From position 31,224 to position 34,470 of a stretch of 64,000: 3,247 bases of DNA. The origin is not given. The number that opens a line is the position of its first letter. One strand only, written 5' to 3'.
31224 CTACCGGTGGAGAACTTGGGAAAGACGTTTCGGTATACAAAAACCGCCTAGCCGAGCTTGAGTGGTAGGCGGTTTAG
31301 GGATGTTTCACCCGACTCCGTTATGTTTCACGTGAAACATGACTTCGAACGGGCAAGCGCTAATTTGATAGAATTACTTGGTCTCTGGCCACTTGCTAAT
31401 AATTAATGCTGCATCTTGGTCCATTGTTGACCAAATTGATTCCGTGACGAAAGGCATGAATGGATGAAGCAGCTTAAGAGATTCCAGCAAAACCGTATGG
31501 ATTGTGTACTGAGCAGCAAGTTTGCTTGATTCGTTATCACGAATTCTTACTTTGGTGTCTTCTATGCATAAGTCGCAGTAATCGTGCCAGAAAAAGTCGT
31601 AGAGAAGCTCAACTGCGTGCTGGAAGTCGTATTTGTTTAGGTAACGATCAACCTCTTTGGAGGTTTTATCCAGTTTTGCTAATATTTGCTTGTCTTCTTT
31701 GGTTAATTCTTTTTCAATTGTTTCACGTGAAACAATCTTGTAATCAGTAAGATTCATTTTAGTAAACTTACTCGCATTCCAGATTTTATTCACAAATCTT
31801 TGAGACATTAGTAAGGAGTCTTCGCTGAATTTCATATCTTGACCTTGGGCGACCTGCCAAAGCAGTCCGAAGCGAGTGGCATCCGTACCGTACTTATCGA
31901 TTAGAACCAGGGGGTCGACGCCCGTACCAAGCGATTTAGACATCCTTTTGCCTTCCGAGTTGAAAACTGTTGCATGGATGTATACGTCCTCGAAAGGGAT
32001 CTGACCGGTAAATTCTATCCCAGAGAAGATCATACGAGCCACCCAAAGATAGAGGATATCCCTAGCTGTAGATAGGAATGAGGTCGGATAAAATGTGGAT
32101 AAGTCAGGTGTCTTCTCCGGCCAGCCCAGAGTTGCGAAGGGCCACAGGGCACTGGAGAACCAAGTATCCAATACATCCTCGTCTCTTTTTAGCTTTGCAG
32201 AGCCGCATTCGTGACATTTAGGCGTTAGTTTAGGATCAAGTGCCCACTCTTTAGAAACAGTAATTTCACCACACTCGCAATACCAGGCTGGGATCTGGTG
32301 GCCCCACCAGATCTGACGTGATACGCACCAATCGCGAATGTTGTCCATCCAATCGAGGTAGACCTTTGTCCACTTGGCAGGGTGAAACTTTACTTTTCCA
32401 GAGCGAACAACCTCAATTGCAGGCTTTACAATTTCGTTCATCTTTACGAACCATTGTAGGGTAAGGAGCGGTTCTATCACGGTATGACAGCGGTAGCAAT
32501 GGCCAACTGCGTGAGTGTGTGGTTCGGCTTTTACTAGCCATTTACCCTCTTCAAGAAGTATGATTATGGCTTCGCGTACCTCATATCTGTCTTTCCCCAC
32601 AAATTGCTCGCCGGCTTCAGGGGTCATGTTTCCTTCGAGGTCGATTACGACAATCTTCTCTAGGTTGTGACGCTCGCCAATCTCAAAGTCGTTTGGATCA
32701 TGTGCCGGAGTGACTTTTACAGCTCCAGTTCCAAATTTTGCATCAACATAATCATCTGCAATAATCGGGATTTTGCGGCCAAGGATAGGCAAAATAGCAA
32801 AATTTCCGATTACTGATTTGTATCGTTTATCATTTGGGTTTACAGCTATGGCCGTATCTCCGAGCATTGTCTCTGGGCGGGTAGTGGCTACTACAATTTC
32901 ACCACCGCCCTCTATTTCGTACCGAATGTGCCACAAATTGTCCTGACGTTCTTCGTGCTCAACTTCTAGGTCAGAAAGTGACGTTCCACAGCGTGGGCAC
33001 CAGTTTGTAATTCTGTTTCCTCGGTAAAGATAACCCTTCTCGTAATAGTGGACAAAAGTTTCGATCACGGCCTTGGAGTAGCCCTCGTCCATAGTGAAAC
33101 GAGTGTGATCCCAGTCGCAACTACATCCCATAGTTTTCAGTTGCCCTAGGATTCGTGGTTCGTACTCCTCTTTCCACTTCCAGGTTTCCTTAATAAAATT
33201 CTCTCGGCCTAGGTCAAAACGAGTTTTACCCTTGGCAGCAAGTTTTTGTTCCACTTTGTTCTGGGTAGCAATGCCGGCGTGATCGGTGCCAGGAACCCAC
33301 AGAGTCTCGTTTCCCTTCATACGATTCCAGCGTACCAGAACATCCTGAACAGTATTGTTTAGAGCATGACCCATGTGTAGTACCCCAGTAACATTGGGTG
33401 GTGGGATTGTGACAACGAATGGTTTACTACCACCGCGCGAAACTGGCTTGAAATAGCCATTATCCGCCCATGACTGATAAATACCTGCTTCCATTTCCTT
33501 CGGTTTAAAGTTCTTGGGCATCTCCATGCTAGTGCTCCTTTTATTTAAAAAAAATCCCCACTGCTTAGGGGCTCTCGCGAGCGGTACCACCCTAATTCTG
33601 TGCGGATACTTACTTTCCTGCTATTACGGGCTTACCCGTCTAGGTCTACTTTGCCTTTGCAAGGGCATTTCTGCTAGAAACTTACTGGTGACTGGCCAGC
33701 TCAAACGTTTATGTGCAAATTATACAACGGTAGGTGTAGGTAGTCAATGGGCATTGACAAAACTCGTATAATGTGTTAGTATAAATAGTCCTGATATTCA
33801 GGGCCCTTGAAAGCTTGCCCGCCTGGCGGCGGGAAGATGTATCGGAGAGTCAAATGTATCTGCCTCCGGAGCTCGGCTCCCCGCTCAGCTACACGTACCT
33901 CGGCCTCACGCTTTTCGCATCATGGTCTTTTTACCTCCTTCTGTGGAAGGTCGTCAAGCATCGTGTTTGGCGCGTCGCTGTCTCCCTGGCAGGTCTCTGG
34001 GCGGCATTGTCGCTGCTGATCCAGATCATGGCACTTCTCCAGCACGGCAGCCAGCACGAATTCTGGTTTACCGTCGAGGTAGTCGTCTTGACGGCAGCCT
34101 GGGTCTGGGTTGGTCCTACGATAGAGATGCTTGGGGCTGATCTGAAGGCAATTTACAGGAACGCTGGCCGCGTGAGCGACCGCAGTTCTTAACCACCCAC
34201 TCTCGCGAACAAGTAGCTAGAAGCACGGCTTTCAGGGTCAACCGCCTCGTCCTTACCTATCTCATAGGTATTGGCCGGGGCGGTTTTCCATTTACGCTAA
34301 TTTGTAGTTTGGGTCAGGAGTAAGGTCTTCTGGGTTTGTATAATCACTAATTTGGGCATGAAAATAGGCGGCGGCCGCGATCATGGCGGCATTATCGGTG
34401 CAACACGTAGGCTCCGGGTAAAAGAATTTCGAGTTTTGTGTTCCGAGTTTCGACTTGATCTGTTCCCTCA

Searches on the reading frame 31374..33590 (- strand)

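Call 76: search_protein_families(library=ncbifam, proteins=[window:31374-33590:-], max_evalue=1e-10)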
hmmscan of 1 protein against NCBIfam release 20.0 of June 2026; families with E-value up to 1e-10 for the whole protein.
window:31374-33590:- (738 aa): 16 families
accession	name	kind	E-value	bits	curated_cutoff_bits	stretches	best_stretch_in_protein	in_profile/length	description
NF004349.1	PRK05729.1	equivalog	0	1046.3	704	1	26-737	2-698/860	valine--tRNA ligase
TIGR00422.1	valS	equivalog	1.3e-292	972.9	612.1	1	24-737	1-714/863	valine--tRNA ligase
NF011492.0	PRK14900.1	equivalog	6.9e-278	924.7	1783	1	21-727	6-711/1044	valine--tRNA ligase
NF009687.0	PRK13208.1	equivalog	4.2e-179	597.4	738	1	21-737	3-718/801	valine--tRNA ligase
TIGR00392.1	ileS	equivalog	8.1e-118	394.8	621.4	2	276-734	313-803/861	isoleucine--tRNA ligase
NF000540.1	alt_ValS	exception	2.5e-91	306.9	900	1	32-737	8-756/827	valine--tRNA ligase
NF000258.1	MupB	exception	1.9e-67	227.9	1900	2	276-725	298-765/1033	mupirocin-resistant isoleucine--tRNA ligase MupB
NF040702.1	ileS_w_GNAT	exception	3e-62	210.6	1999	3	34-226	23-223/1100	isoleucine--tRNA ligase, N-acetyltransferase domain-containing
NF000257.1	MupA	exception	4.2e-61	206.9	1900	2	277-723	295-761/1024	mupirocin-resistant isoleucine--tRNA ligase MupA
NF008957.0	PRK12300.1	subfamily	6.7e-54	183.2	677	2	29-255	5-241/946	leucine--tRNA ligase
TIGR00396.1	leuS_bact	equivalog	1.2e-47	162.6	548.4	2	29-211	2-168/843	leucine--tRNA ligase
TIGR00395.1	leuS_arch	equivalog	2.5e-47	161.5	648.5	2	37-254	7-234/938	leucine--tRNA ligase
TIGR00398.1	metG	equivalog_domain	1.3e-37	129.8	336.35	2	543-727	321-505/530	methionine--tRNA ligase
NF008900.0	PRK12267.1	equivalog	2.7e-27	95.6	598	1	473-725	224-478/648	methionine--tRNA ligase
NF001100.0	PRK00133.1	equivalog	2.9e-22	79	587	0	542-726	323-505/676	methionine--tRNA ligase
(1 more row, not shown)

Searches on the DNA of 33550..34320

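Call 69: search_rna_families(source=window, start=33550, end=34320, threshold=evalue, max_evalue=1)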
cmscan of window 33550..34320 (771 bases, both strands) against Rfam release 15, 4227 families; matches with E-value up to 1: 1.
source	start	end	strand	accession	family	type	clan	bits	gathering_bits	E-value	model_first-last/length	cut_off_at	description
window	33564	33714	-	RF00230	T-box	Cis-reg; leader;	-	31.8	93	3.3e-05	1-219/219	no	T-box leader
